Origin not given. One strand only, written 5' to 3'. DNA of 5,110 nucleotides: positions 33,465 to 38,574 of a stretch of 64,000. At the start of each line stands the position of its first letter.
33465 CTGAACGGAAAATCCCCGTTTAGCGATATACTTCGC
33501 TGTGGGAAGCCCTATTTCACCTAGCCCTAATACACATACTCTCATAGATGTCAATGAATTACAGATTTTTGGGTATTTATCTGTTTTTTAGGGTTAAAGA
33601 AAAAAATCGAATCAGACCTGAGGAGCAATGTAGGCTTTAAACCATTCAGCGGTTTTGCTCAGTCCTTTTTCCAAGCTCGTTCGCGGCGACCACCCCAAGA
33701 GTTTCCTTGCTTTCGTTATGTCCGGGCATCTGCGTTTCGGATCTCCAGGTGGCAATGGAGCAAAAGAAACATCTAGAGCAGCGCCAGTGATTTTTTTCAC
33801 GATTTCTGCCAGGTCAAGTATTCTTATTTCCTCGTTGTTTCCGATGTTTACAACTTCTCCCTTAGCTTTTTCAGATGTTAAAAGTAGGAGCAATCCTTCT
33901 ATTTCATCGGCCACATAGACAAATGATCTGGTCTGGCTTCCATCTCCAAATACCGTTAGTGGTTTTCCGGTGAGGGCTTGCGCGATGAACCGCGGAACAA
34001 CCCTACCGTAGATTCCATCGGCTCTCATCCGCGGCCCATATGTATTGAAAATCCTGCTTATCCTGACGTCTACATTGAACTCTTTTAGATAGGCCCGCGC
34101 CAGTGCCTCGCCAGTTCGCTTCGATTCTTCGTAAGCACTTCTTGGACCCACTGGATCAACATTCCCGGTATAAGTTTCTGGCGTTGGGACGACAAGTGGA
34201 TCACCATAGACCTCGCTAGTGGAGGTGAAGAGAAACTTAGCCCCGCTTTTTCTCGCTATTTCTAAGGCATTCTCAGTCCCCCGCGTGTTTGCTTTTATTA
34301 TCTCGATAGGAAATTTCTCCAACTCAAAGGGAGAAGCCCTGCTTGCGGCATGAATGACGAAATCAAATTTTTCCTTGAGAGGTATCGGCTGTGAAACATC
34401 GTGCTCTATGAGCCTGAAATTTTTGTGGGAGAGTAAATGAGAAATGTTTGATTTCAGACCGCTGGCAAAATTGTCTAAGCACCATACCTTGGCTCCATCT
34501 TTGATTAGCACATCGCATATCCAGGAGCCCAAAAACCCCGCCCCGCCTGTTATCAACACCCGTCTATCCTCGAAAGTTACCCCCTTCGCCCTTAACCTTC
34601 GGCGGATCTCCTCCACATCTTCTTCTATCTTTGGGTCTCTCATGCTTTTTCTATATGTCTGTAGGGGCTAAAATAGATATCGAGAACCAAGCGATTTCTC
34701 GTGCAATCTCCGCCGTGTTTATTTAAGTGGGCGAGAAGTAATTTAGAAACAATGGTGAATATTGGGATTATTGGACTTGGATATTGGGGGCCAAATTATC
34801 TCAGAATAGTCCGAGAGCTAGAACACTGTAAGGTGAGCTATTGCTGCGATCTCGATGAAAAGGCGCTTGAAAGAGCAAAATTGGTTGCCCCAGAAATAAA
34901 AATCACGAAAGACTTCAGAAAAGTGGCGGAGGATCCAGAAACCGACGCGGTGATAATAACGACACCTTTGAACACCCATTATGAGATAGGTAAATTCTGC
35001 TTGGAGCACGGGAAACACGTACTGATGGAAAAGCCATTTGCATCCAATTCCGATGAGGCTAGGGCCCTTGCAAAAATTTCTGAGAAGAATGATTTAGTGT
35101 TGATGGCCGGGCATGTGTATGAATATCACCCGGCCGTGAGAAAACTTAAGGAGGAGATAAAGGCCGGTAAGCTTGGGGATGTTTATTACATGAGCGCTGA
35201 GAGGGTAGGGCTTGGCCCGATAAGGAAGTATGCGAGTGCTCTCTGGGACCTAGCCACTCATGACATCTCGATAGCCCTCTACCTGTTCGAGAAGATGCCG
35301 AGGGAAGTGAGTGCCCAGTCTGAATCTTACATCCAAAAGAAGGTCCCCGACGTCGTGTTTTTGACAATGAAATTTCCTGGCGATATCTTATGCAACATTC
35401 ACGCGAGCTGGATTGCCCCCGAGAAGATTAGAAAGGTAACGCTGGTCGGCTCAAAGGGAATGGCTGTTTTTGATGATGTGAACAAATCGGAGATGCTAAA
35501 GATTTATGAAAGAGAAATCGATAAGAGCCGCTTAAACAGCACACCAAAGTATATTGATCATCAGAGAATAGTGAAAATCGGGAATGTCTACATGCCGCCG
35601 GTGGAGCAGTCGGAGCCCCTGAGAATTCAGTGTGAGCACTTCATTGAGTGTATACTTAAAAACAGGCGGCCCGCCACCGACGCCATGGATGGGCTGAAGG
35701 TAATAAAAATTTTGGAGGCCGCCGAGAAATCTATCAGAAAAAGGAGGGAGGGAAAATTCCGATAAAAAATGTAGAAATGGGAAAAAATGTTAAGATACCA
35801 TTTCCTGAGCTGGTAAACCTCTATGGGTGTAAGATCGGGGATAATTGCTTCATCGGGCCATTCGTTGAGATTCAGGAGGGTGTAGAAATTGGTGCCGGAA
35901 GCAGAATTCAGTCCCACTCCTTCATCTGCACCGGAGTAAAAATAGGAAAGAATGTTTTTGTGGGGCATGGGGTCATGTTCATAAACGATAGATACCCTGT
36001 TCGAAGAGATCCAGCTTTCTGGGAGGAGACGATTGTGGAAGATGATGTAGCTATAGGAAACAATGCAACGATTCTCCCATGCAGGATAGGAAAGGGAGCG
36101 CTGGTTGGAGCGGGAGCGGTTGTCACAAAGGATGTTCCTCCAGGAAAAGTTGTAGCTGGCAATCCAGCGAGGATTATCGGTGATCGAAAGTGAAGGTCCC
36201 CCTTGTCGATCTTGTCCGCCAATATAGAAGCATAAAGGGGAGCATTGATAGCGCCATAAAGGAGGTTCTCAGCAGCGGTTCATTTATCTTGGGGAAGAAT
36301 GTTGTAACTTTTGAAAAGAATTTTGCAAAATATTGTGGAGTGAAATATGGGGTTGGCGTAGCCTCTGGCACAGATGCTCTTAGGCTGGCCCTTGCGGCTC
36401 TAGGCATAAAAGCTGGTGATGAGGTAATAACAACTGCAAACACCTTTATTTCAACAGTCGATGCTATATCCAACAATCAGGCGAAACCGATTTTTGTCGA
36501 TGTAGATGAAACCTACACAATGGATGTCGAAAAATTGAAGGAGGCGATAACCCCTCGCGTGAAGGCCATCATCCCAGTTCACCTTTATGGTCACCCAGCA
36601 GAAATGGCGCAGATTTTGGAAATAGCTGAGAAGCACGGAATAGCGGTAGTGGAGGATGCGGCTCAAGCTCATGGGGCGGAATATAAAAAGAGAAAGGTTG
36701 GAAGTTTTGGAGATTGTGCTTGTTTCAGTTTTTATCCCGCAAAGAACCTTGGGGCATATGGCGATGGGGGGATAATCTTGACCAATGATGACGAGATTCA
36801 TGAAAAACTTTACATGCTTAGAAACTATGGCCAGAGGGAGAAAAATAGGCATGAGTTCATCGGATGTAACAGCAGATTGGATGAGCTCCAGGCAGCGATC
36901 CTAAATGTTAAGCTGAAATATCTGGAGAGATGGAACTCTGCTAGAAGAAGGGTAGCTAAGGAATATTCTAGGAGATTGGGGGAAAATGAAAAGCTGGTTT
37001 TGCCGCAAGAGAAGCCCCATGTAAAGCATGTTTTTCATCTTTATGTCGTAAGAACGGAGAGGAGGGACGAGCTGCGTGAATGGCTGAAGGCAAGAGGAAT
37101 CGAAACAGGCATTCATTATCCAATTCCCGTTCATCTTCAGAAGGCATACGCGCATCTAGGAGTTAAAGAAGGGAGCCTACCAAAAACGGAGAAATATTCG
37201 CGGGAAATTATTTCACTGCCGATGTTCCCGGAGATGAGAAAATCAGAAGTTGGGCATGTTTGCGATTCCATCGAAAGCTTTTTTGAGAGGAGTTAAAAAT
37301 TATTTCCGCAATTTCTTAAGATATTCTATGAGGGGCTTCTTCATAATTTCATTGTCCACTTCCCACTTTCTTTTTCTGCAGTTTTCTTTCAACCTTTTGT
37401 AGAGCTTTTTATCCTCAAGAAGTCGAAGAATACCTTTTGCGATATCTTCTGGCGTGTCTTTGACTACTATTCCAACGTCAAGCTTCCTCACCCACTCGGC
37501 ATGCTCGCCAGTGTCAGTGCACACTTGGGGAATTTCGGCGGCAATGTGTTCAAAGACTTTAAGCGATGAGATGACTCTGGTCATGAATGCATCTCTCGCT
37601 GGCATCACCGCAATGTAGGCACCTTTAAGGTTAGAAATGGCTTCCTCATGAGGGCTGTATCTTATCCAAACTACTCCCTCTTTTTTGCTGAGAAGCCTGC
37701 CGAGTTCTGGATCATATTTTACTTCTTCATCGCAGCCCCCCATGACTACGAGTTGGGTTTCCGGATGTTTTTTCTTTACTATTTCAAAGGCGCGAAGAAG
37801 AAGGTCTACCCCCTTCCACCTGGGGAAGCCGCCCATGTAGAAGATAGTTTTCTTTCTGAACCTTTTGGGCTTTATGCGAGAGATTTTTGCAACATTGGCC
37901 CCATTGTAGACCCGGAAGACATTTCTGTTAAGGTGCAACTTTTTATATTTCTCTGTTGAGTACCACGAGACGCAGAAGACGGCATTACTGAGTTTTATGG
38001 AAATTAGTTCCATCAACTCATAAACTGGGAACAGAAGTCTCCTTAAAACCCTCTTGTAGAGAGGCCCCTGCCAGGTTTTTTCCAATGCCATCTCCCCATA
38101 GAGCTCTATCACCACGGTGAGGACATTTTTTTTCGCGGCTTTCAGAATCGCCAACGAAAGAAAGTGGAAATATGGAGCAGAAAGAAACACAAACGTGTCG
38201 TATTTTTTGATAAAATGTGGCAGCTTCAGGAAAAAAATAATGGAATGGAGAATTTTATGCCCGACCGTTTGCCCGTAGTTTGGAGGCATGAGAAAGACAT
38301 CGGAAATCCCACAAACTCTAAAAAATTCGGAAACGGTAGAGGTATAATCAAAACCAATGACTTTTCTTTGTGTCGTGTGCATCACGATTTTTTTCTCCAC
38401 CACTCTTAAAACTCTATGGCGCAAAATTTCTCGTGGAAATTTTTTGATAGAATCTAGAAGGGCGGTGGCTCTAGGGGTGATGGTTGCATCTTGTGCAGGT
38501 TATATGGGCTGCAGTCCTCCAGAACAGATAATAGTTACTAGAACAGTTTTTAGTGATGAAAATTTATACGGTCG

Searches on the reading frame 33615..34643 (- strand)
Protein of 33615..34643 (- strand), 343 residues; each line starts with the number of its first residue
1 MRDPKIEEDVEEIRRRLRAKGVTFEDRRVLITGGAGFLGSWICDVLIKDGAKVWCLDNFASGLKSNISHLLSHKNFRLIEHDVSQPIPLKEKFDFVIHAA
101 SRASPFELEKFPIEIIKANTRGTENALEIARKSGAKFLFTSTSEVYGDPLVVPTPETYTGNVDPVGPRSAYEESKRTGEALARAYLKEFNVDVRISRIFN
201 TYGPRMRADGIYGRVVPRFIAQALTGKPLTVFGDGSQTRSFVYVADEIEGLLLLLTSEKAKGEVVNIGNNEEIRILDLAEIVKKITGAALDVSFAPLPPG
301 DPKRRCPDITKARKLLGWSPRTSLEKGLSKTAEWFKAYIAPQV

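Call 45: search_protein_families(library=pfam, proteins=[window:33615-34643:-], max_evalue=0.0001)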
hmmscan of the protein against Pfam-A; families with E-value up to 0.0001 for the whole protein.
window:33615-34643:- (343 aa): 7 families
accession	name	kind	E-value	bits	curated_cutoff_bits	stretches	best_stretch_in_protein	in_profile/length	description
PF01370.27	Epimerase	-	1.7e-55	188.5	20.9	1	29-268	1-240/240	NAD dependent epimerase/dehydratase family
PF16363.11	GDP_Man_Dehyd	-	1.2e-51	176.6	27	1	30-330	1-331/332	GDP-mannose 4,6 dehydratase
PF01073.25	3Beta_HSD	-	1.1e-14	54.5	22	1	30-245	1-219/280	3-beta hydroxysteroid dehydrogenase/isomerase family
PF04321.23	RmlD_sub_bind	-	3.9e-14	52.8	27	1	28-286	2-231/287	RmlD substrate binding domain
PF02719.21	Polysacc_synt_2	-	2.1e-13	50.6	20.2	1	29-142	1-128/293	Polysaccharide biosynthesis protein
PF07993.18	NAD_binding_4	-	2.3e-09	37.2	20.1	1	89-199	85-205/258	Male sterility protein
PF00106.31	adh_short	-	9.6e-05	22.4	26.6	0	28-93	2-68/195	short chain dehydrogenase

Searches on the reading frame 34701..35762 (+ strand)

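Call 58: search_protein_families(library=pfam, proteins=[window:34701-35762:+], max_evalue=0.00001)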
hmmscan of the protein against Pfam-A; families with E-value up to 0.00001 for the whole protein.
window:34701-35762:+ (354 aa): 3 families
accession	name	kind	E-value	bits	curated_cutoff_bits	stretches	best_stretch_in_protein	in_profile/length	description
PF01408.29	GFO_IDH_MocA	-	1.5e-22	81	24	1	19-138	1-120/120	Oxidoreductase family, NAD-binding Rossmann fold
PF22725.1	GFO_IDH_MocA_C3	-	1.9e-18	67.1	27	1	146-255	1-123/124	GFO/IDH/MocA C-terminal domain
PF02894.22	GFO_IDH_MocA_C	-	4.2e-17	63.1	22.9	1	150-349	1-214/218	Oxidoreductase family, C-terminal alpha/beta domain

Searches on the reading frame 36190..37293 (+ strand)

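Call 58: search_protein_families(library=pfam, proteins=[window:36190-37293:+], max_evalue=0.00001)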
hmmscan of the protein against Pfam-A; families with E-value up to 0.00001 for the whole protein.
window:36190-37293:+ (368 aa): 5 families
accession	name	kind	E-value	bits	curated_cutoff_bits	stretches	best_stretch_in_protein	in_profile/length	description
PF01041.23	DegT_DnrJ_EryC1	-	1.5e-127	426.2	19.8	1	15-361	3-359/360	DegT/DnrJ/EryC1/StrS aminotransferase family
PF01212.27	Beta_elim_lyase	-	1e-11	45.2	27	1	36-215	32-228/288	Beta-eliminating lyase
PF00155.27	Aminotran_1_2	-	1.3e-10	41.4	19.7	1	40-263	46-286/361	Aminotransferase class I and II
PF01053.26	Cys_Met_Meta_PP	-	4.8e-09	35.7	27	1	39-213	55-229/381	Cys/Met metabolism PLP-dependent enzyme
PF00266.25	Aminotran_5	-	1.1e-06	28.3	21.5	1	57-163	67-182/371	Aminotransferase class-V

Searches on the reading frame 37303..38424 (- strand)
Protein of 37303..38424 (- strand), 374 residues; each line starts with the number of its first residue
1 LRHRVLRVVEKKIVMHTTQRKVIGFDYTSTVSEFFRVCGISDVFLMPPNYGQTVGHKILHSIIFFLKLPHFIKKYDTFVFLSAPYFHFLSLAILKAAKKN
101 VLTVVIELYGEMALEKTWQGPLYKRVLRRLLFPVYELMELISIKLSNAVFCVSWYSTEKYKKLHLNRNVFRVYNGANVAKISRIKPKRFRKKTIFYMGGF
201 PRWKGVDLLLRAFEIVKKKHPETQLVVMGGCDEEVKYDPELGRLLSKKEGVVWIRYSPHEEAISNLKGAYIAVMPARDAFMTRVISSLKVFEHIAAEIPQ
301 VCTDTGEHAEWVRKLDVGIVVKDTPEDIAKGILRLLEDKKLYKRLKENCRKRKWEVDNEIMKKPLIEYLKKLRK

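Call 58: search_protein_families(library=pfam, proteins=[window:37303-38424:-], max_evalue=0.00001)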
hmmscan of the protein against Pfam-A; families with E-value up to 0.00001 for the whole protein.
window:37303-38424:- (374 aa): 2 families
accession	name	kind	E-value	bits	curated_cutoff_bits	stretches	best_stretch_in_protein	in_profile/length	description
PF00534.26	Glycos_transf_1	-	1.5e-24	86.9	26.4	1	181-352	5-172/172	Glycosyl transferases group 1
PF13692.12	Glyco_trans_1_4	-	1.7e-20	74.2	27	1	192-338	2-142/142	Glycosyl transferases group 1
